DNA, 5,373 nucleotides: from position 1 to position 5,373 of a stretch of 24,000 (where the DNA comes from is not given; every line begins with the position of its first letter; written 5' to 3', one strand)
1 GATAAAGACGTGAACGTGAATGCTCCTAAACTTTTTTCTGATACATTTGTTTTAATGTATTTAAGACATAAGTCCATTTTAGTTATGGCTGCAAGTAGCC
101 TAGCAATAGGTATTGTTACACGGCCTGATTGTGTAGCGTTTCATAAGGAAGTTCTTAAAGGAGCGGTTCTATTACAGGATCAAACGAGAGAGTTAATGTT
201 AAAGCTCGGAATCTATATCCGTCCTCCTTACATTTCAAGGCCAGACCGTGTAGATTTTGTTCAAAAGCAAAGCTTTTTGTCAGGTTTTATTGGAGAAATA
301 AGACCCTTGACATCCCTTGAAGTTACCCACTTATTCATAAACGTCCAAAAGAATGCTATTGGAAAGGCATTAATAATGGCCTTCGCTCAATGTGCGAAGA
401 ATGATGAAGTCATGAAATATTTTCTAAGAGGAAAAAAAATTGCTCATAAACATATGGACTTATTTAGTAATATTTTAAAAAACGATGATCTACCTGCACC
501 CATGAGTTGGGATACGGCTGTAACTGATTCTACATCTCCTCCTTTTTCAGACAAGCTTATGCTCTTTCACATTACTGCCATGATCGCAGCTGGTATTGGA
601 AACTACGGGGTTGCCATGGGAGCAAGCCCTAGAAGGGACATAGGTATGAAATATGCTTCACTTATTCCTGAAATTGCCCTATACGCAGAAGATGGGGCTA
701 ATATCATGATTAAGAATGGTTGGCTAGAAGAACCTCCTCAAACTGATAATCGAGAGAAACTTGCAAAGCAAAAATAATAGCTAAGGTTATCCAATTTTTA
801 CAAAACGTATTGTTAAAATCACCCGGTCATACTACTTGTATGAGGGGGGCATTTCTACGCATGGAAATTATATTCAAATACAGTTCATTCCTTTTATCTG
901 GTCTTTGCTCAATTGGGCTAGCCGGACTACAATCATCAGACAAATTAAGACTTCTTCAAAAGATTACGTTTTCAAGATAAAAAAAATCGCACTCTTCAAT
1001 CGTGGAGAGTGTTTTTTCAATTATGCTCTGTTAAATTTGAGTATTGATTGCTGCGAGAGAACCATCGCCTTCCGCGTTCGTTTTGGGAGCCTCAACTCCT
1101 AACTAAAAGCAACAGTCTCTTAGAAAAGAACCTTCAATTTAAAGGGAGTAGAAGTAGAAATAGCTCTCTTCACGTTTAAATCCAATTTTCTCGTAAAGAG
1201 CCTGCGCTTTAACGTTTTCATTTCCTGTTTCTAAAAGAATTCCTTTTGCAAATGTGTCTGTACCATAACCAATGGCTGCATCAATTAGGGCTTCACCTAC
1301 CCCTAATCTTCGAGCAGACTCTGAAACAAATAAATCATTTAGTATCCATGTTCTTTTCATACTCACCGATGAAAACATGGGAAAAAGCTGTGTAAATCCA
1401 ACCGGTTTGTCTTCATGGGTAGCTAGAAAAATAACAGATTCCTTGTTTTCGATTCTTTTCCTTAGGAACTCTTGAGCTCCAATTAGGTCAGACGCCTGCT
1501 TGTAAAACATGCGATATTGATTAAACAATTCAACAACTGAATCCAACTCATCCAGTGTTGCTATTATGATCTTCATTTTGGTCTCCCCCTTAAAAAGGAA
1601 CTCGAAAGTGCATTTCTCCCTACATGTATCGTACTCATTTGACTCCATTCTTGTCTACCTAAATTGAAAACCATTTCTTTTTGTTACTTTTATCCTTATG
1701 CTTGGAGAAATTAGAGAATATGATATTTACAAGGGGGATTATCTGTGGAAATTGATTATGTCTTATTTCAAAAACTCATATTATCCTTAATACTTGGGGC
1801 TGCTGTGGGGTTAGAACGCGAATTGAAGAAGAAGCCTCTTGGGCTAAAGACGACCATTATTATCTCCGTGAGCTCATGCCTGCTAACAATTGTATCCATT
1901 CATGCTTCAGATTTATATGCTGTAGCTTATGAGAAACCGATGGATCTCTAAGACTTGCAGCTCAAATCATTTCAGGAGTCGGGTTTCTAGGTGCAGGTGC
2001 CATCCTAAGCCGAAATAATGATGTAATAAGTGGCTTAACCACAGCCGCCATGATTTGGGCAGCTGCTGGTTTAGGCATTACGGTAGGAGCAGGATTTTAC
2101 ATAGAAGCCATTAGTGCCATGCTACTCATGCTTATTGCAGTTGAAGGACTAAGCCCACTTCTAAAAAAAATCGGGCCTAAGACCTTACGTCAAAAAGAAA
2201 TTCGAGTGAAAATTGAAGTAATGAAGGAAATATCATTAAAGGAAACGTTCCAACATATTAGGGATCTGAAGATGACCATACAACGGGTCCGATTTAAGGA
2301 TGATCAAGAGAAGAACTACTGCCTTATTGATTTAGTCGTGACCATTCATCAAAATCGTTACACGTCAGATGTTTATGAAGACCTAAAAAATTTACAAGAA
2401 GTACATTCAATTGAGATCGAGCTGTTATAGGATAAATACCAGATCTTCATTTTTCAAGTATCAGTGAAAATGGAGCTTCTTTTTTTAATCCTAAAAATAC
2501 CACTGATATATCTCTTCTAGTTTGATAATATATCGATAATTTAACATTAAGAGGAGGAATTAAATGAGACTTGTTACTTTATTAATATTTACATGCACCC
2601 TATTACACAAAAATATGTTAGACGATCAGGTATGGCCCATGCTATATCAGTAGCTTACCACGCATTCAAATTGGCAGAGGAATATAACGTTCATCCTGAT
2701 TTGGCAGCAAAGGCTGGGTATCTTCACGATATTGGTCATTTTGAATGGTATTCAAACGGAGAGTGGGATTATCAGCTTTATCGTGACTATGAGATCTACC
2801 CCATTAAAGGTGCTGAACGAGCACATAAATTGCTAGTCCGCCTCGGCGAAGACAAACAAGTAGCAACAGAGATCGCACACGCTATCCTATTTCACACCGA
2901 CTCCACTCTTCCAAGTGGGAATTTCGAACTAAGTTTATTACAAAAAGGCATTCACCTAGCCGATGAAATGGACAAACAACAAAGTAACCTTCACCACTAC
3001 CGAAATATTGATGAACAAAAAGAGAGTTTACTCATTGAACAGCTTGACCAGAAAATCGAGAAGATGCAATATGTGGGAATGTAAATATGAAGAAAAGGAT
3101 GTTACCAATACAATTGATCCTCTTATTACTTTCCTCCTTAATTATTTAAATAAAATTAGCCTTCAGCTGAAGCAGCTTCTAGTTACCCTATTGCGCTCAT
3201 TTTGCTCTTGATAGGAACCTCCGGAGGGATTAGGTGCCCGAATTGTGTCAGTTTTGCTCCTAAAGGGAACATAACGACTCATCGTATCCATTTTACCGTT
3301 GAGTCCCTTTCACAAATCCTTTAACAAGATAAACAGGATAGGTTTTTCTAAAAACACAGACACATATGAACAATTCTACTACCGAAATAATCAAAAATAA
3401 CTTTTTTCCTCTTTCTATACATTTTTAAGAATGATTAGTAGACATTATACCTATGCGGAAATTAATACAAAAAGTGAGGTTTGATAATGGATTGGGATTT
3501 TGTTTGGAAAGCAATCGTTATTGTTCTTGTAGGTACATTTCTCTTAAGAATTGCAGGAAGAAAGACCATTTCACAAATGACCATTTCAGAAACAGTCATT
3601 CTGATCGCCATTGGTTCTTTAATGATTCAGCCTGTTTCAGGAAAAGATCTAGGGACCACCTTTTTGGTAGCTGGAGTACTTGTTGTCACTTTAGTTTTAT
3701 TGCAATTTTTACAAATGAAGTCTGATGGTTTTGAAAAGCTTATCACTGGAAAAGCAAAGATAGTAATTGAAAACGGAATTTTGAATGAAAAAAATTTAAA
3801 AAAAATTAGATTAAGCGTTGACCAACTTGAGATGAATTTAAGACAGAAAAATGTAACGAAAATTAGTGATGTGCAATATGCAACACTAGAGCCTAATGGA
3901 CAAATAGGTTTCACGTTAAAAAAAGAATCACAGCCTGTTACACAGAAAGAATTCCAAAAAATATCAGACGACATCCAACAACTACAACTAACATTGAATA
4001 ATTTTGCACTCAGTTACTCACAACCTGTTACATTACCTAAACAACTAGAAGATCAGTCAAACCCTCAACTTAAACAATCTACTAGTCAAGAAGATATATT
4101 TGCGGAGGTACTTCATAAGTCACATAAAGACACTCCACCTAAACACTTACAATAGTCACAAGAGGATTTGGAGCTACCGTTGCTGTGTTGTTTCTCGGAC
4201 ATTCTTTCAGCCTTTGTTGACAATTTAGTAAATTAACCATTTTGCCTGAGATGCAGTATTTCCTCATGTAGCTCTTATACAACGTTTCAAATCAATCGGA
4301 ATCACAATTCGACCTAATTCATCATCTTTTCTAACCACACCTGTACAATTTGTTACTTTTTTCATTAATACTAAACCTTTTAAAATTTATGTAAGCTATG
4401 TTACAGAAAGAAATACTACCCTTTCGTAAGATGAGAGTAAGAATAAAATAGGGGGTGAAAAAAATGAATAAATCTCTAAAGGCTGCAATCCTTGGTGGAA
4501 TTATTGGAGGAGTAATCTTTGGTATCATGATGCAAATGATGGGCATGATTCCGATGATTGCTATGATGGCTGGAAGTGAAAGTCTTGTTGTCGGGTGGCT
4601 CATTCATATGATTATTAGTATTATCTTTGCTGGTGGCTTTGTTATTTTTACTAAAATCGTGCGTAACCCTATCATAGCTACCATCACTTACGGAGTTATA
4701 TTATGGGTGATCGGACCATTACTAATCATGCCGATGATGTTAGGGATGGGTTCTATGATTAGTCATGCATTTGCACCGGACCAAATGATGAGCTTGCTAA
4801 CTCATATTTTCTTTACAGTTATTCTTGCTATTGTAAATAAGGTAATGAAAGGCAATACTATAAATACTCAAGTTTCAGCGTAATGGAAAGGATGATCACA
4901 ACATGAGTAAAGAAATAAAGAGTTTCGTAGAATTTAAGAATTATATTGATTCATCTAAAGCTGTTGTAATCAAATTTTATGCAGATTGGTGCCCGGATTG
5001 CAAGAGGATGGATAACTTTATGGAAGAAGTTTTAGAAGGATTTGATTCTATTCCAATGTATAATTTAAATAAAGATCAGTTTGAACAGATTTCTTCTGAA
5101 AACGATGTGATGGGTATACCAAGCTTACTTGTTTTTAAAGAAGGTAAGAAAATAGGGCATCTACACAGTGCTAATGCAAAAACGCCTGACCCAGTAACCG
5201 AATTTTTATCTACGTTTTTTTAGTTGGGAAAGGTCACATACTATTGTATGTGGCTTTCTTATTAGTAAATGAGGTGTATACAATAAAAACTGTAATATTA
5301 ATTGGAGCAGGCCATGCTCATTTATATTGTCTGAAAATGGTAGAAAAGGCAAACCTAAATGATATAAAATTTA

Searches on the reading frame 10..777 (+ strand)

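Call 36: search_protein_families(library=ncbifam, proteins=[window:10-777:+], max_evalue=0.0001)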
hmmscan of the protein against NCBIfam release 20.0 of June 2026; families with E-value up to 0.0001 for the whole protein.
window:10-777:+ (255 aa): 0 families

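Call 37: search_protein_families(library=pfam, proteins=[window:10-777:+], max_evalue=0.0001)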
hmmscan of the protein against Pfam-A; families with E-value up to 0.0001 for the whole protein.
window:10-777:+ (255 aa): 1 family
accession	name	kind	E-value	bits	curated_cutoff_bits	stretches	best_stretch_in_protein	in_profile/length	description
PF11553.14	DUF3231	-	3e-68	229.1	29.6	2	90-251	3-165/165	Protein of unknown function (DUF3231)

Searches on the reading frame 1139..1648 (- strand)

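Call 36: search_protein_families(library=ncbifam, proteins=[window:1139-1648:-], max_evalue=0.0001)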
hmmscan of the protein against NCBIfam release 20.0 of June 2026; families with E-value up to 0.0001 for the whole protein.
window:1139-1648:- (169 aa): 15 families
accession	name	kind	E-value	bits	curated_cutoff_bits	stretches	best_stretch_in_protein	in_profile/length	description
TIGR01575.1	rimI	equivalog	8e-11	42.2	86.4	1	61-167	22-122/132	ribosomal protein S18-alanine N-acetyltransferase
NF000360.1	sat4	exception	2.4e-08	34.3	380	1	49-159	50-155/180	streptothricin N-acetyltransferase Sat4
NF043067.1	AAC_6p_group_E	equivalog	1e-07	31.9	140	1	58-166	25-136/140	aminoglycoside 6'-N-acetyltransferase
NF033083.0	AAC_3_I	equivalog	2.5e-07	31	200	1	49-162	26-139/145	AAC(3)-I family aminoglycoside N-acetyltransferase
NF033076.0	AAC_6p_Yersi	exception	3e-06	27.7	290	1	102-166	74-138/140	aminoglycoside 6'-N-acetyltransferase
TIGR03585.1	PseH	equivalog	3.5e-06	27.2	93.1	1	50-163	30-139/156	UDP-4-amino-4,6-dideoxy-N-acetyl-beta-L-altrosamine N-acetyltransferase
NF038102.1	AAC_6p_III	exception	5e-06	26.7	305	1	46-166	26-150/156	tobramycin N-acetyltransferase AAC(6')-III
NF000359.1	sat3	exception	1.4e-05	25.2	360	1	62-166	62-161/180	streptothricin N-acetyltransferase Sat3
NF040503.1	resist_ArsN1a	equivalog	1.7e-05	24.6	170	1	60-159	35-135/159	arsinothricin resistance N-acetyltransferase ArsN1 family A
NF002959.0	PRK03624.1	equivalog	2.7e-05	23.9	124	1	23-162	5-134/147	GNAT family acetyltransferase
NF053587.1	SpmdActasePaiA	equivalog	3.4e-05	23.7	250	1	60-165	48-155/172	spermidine/spermine N(1)-acetyltransferase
TIGR03448.1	mycothiol_MshD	equivalog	4.3e-05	23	163.1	1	108-162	236-290/294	mycothiol synthase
TIGR01686.1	FkbH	subfamily_domain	4.9e-05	22.6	146.65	1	6-160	167-322/323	FkbH domain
NF049894.1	CG3035_N_ac_Glu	equivalog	5e-05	22.7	280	1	106-165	238-297/300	N-acetylglutamate synthase, CG3035 family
NF007807.0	PRK10514.1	equivalog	6.1e-05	23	134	0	77-159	57-124/147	acetyltransferase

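Call 37: search_protein_families(library=pfam, proteins=[window:1139-1648:-], max_evalue=0.0001)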
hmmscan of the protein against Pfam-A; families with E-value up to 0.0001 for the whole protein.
window:1139-1648:- (169 aa): 4 families
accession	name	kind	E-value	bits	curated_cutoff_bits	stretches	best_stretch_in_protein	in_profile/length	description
PF00583.31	Acetyltransf_1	-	1.5e-15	57.9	20.7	1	58-157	20-116/116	Acetyltransferase (GNAT) family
PF13508.13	Acetyltransf_7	-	7e-13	49.2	27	1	71-158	3-83/84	Acetyltransferase (GNAT) domain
PF13673.13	Acetyltransf_10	-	1.8e-11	44.5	23.6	1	59-162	19-112/128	Acetyltransferase (GNAT) domain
PF13302.13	Acetyltransf_3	-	6.4e-05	24.1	25.4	1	32-158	9-138/138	Acetyltransferase (GNAT) domain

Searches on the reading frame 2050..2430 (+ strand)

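Call 36: search_protein_families(library=ncbifam, proteins=[window:2050-2430:+], max_evalue=0.0001)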
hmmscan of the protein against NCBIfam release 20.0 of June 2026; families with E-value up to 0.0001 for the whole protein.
window:2050-2430:+ (126 aa): 1 family
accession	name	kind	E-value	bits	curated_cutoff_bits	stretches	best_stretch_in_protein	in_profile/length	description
NF007431.0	PRK09977.1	equivalog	2.7e-09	37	214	1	2-123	101-214/215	MgtC/SapB family protein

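Call 37: search_protein_families(library=pfam, proteins=[window:2050-2430:+], max_evalue=0.0001)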
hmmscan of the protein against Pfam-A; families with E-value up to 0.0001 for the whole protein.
window:2050-2430:+ (126 aa): 0 families

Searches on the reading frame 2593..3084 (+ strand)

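Call 36: search_protein_families(library=ncbifam, proteins=[window:2593-3084:+], max_evalue=0.0001)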
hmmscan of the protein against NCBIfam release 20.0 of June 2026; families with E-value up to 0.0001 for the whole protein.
window:2593-3084:+ (163 aa): 4 families
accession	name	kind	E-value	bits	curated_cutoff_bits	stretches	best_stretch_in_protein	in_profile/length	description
NF005519.0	PRK07152.1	equivalog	1.7e-08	33.8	315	1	4-153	188-328/361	nicotinate-nucleotide adenylyltransferase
TIGR00277.1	HDIG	domain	3.2e-08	33.3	27.6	1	13-67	5-51/84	HDIG domain-containing metalloprotein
NF002829.0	PRK03007.1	equivalog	2.6e-05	23.3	385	1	9-57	63-111/425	deoxyguanosinetriphosphate triphosphohydrolase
TIGR00488.1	TIGR00488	equivalog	7.8e-05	22.6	70.15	0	7-50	3-46/173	bis(5'-nucleosyl)-tetraphosphatase (symmetrical) YqeK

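Call 37: search_protein_families(library=pfam, proteins=[window:2593-3084:+], max_evalue=0.0001)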
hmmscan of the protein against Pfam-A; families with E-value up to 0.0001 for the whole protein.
window:2593-3084:+ (163 aa): 1 family
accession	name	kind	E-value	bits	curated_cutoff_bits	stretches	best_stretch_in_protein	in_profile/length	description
PF01966.28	HD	-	4.3e-13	50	22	1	15-127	3-114/116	HD domain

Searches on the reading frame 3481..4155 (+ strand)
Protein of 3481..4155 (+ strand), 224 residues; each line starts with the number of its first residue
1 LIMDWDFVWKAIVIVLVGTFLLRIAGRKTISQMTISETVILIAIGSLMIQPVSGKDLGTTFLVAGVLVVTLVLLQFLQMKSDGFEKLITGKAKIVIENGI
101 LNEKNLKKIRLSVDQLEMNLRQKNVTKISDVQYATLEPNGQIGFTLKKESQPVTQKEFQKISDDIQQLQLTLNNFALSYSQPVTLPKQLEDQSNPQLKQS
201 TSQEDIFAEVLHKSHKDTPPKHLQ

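Call 36: search_protein_families(library=ncbifam, proteins=[window:3481-4155:+], max_evalue=0.0001)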
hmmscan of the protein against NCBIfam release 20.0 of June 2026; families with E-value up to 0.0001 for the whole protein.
window:3481-4155:+ (224 aa): 0 families

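Call 37: search_protein_families(library=pfam, proteins=[window:3481-4155:+], max_evalue=0.0001)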
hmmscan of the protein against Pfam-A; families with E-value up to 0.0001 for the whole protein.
window:3481-4155:+ (224 aa): 1 family
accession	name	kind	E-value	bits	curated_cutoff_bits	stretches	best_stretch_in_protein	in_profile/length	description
PF04239.17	DUF421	-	8.9e-27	93.5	23.6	1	79-162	1-84/129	YetF C-terminal domain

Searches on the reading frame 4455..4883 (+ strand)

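Call 36: search_protein_families(library=ncbifam, proteins=[window:4455-4883:+], max_evalue=0.0001)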
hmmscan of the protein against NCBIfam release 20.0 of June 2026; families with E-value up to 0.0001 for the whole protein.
window:4455-4883:+ (142 aa): 0 families

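Call 37: search_protein_families(library=pfam, proteins=[window:4455-4883:+], max_evalue=0.0001)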
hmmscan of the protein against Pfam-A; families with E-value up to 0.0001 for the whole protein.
window:4455-4883:+ (142 aa): 1 family
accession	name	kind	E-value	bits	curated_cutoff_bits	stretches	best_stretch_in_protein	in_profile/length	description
PF11158.13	DUF2938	-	5.3e-06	26.5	31.4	1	42-127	57-146/150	Protein of unknown function (DUF2938)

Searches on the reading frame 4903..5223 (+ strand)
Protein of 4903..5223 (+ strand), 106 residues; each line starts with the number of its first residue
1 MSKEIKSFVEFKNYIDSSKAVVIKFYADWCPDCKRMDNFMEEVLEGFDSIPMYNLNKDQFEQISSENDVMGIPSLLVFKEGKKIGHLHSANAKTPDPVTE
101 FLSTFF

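Call 36: search_protein_families(library=ncbifam, proteins=[window:4903-5223:+], max_evalue=0.0001)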
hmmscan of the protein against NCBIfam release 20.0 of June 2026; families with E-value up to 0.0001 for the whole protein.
window:4903-5223:+ (106 aa): 8 families
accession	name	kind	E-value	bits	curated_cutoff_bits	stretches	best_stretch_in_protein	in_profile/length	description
TIGR01068.1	thioredoxin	equivalog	1.2e-16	60.7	96.8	1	10-93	5-90/101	thioredoxin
NF008229.0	PRK10996.1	equivalog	1.1e-11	44.7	125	1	10-95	44-130/141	thioredoxin TrxC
NF047697.1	ThioredTrxAClost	equivalog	6.2e-11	42.4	140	1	15-93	14-93/105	thioredoxin TrxA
TIGR01126.1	pdi_dom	equivalog_domain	1.2e-10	41.6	107.2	1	11-86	6-86/105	protein disulfide-isomerase domain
NF006898.0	PRK09381.1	equivalog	3.2e-09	37.1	138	1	16-86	19-90/109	thioredoxin TrxA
TIGR01130.1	ER_PDI_fam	subfamily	3.4e-08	33.5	344.25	1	10-83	10-87/476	protein disulfide-isomerase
NF001419.0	PRK00293.1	subfamily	2.8e-06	26.2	330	1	16-81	475-547/574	protein-disulfide reductase DsbD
NF045694.1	seleno_TsoB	exception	2.7e-05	22.5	805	1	16-96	472-562/572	rhodanese/DsbD fusion-like selenoprotein TsoB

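Call 37: search_protein_families(library=pfam, proteins=[window:4903-5223:+], max_evalue=0.0001)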
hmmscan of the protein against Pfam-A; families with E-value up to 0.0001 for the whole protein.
window:4903-5223:+ (106 aa): 2 families
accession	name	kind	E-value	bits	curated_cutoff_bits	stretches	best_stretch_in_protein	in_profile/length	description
PF00085.26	Thioredoxin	-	1.7e-18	67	23.5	1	10-93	9-94/103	Thioredoxin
PF13098.12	Thioredoxin_2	-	4.2e-05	24.3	27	1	18-69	5-73/104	Thioredoxin-like domain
